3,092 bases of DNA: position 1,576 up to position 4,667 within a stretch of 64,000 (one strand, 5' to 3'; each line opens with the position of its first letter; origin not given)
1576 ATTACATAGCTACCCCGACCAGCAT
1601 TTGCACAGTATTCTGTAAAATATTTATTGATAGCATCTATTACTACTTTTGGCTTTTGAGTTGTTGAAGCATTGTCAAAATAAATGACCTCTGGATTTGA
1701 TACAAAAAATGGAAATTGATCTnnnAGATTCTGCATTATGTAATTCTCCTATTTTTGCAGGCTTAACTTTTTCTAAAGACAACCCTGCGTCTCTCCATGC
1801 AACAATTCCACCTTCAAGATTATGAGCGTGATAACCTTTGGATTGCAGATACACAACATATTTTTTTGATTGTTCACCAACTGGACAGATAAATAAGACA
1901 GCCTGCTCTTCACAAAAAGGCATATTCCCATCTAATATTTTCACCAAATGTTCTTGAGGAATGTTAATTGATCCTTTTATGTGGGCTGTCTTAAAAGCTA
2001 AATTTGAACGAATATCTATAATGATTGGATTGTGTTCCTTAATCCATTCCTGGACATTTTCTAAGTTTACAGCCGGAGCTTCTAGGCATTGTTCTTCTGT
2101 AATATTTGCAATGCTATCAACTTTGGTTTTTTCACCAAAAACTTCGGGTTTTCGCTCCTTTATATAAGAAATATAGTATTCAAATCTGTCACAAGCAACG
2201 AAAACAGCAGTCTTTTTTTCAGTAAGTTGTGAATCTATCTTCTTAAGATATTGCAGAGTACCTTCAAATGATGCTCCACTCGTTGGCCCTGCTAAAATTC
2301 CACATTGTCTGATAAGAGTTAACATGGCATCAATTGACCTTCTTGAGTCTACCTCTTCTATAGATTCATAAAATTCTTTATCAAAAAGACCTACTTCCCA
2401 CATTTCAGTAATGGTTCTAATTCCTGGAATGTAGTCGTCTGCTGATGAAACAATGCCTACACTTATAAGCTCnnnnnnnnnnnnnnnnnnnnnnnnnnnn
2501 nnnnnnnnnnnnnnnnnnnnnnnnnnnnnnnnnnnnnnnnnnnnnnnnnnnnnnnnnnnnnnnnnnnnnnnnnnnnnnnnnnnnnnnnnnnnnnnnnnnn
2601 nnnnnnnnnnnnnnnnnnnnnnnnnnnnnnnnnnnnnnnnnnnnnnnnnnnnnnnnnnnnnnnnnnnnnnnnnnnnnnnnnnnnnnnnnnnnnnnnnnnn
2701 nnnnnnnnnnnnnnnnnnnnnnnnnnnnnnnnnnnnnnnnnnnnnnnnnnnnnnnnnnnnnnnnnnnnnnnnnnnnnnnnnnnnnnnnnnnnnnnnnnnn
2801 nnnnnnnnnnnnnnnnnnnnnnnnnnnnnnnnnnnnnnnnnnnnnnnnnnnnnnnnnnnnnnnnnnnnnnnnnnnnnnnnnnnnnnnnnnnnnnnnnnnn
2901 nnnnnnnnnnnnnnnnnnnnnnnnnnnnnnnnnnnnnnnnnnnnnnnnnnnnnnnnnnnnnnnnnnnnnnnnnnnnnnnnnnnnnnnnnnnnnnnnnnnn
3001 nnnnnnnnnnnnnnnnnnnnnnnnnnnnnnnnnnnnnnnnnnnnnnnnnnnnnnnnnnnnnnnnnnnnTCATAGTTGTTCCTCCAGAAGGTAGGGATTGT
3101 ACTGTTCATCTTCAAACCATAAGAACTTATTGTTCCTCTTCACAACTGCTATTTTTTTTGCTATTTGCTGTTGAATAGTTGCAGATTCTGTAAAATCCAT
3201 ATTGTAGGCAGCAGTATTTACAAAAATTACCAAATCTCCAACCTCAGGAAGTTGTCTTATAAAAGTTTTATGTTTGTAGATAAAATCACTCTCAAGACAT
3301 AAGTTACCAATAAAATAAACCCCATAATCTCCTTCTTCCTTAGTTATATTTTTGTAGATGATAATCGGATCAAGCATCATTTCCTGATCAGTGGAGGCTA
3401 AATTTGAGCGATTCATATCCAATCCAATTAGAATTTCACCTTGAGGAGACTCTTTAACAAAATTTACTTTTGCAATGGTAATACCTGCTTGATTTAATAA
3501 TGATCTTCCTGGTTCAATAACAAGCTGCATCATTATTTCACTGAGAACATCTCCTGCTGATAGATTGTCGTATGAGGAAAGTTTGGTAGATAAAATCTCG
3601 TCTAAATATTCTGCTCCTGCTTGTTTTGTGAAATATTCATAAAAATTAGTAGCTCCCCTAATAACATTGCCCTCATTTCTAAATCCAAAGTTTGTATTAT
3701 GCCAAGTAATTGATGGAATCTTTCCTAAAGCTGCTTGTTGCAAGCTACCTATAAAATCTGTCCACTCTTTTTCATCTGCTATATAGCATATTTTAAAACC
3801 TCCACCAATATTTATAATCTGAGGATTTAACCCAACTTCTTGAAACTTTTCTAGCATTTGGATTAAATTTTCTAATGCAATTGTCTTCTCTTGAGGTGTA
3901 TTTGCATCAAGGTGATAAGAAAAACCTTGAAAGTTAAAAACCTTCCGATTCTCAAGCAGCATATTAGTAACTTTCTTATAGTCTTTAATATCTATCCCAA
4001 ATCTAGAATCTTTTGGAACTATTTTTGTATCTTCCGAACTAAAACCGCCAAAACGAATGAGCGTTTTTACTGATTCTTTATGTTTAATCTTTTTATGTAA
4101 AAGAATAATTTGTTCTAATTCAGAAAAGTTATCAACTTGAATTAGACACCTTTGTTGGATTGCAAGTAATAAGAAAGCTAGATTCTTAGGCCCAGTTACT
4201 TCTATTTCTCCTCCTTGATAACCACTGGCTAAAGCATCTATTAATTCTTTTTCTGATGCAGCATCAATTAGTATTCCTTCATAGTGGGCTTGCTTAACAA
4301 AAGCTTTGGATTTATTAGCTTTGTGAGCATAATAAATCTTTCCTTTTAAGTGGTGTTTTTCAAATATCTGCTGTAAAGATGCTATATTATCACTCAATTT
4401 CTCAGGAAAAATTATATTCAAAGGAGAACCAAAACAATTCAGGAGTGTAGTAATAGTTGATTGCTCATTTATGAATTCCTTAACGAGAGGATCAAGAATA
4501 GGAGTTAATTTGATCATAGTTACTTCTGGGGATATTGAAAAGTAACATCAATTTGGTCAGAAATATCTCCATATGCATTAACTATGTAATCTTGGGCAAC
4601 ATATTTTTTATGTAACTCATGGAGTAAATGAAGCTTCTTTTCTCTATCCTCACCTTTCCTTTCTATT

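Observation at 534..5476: Four-gene, translationally coupled sulfur/PLP cassette: desulfurase + CysK/CBS-rhodanese fusion + fold-III decarboxylase + SIMIBI ATPase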

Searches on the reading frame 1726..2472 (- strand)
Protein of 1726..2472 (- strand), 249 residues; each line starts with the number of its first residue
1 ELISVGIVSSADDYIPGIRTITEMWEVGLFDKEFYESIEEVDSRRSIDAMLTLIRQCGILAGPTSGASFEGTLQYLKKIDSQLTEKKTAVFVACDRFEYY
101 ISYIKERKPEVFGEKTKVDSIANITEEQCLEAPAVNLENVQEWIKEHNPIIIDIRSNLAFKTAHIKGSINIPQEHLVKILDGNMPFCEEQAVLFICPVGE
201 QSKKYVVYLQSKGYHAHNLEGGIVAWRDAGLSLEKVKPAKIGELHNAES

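Call 33: search_solved_structures(query=window:1726-2472:-, max_evalue=0.001, show_alignments=3)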
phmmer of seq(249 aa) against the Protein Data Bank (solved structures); distinct sequences matched with E-value up to 0.001: 13.
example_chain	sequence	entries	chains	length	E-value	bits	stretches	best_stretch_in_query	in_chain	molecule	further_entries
8h4q_N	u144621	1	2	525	2.5e-08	37.3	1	4-174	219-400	Rhodanese domain-containing protein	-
8h4h_N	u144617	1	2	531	2.6e-08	37.2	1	4-174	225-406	Rhodanese domain-containing protein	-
3iwh_A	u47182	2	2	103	6.9e-08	35.8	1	139-235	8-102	Rhodanese-like domain protein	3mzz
3foj_A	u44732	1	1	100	6.7e-07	32.6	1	135-231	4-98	uncharacterized protein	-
1yt8_A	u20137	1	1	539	3.9e-06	30.1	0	150-247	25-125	thiosulfate sulfurtransferase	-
3r2u_A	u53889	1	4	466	6.3e-06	29.4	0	146-216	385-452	Metallo-beta-lactamase family protein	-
2kl3_A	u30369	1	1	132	1.4e-05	28.2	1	141-234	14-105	Alr3790 protein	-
3k9r_A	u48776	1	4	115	1.5e-05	28.1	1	141-230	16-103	Alr3790 protein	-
3hix_A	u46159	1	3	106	1.7e-05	28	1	148-230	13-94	Alr3790 protein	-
3ilm_A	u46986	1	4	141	2e-05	27.8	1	142-234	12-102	Alr3790 protein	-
6mxv_A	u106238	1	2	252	3.5e-05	27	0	130-227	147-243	Rhodanese-like family protein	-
1gmx_A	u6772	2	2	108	0.00028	24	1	134-227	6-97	THIOSULFATE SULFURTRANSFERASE GLPE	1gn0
3icr_A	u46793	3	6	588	0.0004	23.5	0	144-224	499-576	Coenzyme A-Disulfide Reductase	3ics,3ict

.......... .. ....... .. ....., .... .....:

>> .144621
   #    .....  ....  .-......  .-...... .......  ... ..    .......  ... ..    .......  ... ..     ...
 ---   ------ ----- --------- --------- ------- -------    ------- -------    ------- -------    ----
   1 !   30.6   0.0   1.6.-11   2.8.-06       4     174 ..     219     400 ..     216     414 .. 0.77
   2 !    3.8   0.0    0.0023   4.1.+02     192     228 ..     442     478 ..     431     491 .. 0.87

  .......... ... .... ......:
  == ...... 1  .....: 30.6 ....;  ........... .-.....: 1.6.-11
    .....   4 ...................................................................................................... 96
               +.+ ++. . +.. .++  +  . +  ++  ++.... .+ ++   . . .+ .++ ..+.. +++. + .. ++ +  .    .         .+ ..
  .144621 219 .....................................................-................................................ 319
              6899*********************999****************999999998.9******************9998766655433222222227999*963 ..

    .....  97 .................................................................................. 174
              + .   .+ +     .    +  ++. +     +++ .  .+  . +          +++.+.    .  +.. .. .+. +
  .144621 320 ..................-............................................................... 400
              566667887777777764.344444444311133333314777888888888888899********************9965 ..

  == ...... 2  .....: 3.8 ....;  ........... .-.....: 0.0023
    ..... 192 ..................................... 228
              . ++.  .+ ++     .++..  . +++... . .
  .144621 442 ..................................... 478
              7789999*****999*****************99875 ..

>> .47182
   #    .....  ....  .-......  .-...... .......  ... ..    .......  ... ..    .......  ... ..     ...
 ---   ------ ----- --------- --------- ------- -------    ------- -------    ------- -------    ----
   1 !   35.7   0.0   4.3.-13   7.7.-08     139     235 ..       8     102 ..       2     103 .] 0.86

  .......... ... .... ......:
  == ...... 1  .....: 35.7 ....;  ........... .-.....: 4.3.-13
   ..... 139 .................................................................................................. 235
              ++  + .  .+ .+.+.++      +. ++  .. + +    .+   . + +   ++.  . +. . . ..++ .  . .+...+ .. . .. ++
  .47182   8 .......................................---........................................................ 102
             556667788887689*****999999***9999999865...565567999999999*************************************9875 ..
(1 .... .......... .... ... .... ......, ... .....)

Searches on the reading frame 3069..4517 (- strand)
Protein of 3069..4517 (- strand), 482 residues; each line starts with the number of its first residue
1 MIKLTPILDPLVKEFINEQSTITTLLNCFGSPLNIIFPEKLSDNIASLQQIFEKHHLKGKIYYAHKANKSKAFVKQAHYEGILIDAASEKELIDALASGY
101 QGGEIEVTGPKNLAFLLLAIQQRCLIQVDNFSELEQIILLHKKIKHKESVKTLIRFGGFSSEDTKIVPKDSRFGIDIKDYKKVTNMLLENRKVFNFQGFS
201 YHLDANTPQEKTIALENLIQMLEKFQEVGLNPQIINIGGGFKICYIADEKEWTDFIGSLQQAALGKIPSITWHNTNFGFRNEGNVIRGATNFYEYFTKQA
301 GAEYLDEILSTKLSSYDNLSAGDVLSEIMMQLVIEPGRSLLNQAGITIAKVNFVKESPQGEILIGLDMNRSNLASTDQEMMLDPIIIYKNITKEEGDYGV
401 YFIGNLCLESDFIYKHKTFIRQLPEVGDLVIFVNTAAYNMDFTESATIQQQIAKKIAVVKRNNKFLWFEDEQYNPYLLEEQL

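Call 3: search_protein_families(library=pfam, proteins=[window:3069-4517:-], max_evalue=0.01)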
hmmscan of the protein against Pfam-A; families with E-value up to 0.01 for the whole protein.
window:3069-4517:- (482 aa): 3 families
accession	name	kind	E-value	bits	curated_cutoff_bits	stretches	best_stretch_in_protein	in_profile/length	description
PF02784.22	Orn_Arg_deC_N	-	2.6e-21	76.6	23.4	1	46-251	5-211/247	Pyridoxal-dependent decarboxylase, pyridoxal binding domain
PF00278.28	Orn_DAP_Arg_deC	-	9.1e-05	23.1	23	1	269-435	5-94/95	Pyridoxal-dependent decarboxylase, C-terminal sheet domain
PF03289.18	Pox_I1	-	0.0011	18.6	25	1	165-210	111-156/307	Poxvirus protein I1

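Call 4: search_protein_families(library=ncbifam, proteins=[window:3069-4517:-], max_evalue=0.01)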
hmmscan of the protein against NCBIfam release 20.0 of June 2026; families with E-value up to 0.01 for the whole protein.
window:3069-4517:- (482 aa): 7 families
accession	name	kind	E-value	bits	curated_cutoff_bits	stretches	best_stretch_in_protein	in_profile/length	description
TIGR01048.1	lysA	equivalog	2.1e-39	135.2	297.9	2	17-251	11-248/417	diaminopimelate decarboxylase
TIGR03099.1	dCO2ase_PEP1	hypoth_equivalog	1.2e-25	90.5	478.45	2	22-251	15-245/398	pyridoxal-dependent decarboxylase, exosortase A system-associated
NF052544.1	OrLyDeCDokD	equivalog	2.4e-20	72.6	700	1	20-251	31-266/461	ornithine/lysine decarboxylase DokD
NF006515.0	PRK08961.1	equivalog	2.5e-11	42.3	802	2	60-251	528-716/861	bifunctional aspartate kinase/diaminopimelate decarboxylase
NF003763.0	PRK05354.1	equivalog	1.3e-08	33.9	369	1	31-248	64-300/636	biosynthetic arginine decarboxylase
TIGR01273.1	speA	equivalog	6.7e-08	31.5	624.1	1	31-245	57-289/624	arginine decarboxylase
NF041039.1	FslC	exception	1.1e-06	27.7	500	1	20-185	17-176/418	rhizoferrin biosystnesis N-citrylornithine decarboxylase FslC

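Call 29: search_solved_structures(query=window:3069-4517:-, max_evalue=0.00001, show_alignments=1)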
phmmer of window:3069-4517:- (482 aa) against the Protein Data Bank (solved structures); distinct sequences matched with E-value up to 0.00001: 16.
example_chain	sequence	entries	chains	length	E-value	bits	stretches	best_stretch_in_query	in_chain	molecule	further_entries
1twi_A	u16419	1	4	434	1.5e-13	54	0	24-250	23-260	Diaminopimelate decarboxylase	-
1tuf_A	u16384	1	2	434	1.5e-13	54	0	24-250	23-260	Diaminopimelate decarboxylase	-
10li_A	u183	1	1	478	1.5e-13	53.9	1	25-251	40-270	Diaminopimelate decarboxylase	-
6n2h_A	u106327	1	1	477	1.6e-13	53.9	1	25-251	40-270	D-ornithine/D-lysine decarboxylase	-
8d2y_A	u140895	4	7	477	1.8e-13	53.6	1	25-251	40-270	D-ornithine/D-lysine decarboxylase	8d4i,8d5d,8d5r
8d88_A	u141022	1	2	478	1.9e-13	53.6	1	25-251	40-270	D-ornithine/D-lysine decarboxylase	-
9nq5_A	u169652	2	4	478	1e-12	51.2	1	25-251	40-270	D-ornithine/D-lysine decarboxylase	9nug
9cpz_A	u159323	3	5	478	1.1e-12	51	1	25-251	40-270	D-ornithine/D-lysine decarboxylase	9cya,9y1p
2p3e_A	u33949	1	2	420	2.1e-11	46.8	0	323-454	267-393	Diaminopimelate decarboxylase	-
7ru7_A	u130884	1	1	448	1.4e-09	40.9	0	18-251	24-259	L-glutamyl-[BtrI acyl-carrier protein] decarboxylase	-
2j66_A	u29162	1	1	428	1.6e-09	40.7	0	19-251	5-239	BTRK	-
3n2b_A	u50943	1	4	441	1.2e-08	37.8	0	330-468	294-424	Diaminopimelate decarboxylase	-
4xg1_A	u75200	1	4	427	1.9e-08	37.1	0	60-246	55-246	Diaminopimelate decarboxylase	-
5x7m_A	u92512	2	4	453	1.2e-07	34.4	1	29-251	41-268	Diaminopimelate decarboxylase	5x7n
2yxx_A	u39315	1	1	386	3.7e-06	29.5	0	27-254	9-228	Diaminopimelate decarboxylase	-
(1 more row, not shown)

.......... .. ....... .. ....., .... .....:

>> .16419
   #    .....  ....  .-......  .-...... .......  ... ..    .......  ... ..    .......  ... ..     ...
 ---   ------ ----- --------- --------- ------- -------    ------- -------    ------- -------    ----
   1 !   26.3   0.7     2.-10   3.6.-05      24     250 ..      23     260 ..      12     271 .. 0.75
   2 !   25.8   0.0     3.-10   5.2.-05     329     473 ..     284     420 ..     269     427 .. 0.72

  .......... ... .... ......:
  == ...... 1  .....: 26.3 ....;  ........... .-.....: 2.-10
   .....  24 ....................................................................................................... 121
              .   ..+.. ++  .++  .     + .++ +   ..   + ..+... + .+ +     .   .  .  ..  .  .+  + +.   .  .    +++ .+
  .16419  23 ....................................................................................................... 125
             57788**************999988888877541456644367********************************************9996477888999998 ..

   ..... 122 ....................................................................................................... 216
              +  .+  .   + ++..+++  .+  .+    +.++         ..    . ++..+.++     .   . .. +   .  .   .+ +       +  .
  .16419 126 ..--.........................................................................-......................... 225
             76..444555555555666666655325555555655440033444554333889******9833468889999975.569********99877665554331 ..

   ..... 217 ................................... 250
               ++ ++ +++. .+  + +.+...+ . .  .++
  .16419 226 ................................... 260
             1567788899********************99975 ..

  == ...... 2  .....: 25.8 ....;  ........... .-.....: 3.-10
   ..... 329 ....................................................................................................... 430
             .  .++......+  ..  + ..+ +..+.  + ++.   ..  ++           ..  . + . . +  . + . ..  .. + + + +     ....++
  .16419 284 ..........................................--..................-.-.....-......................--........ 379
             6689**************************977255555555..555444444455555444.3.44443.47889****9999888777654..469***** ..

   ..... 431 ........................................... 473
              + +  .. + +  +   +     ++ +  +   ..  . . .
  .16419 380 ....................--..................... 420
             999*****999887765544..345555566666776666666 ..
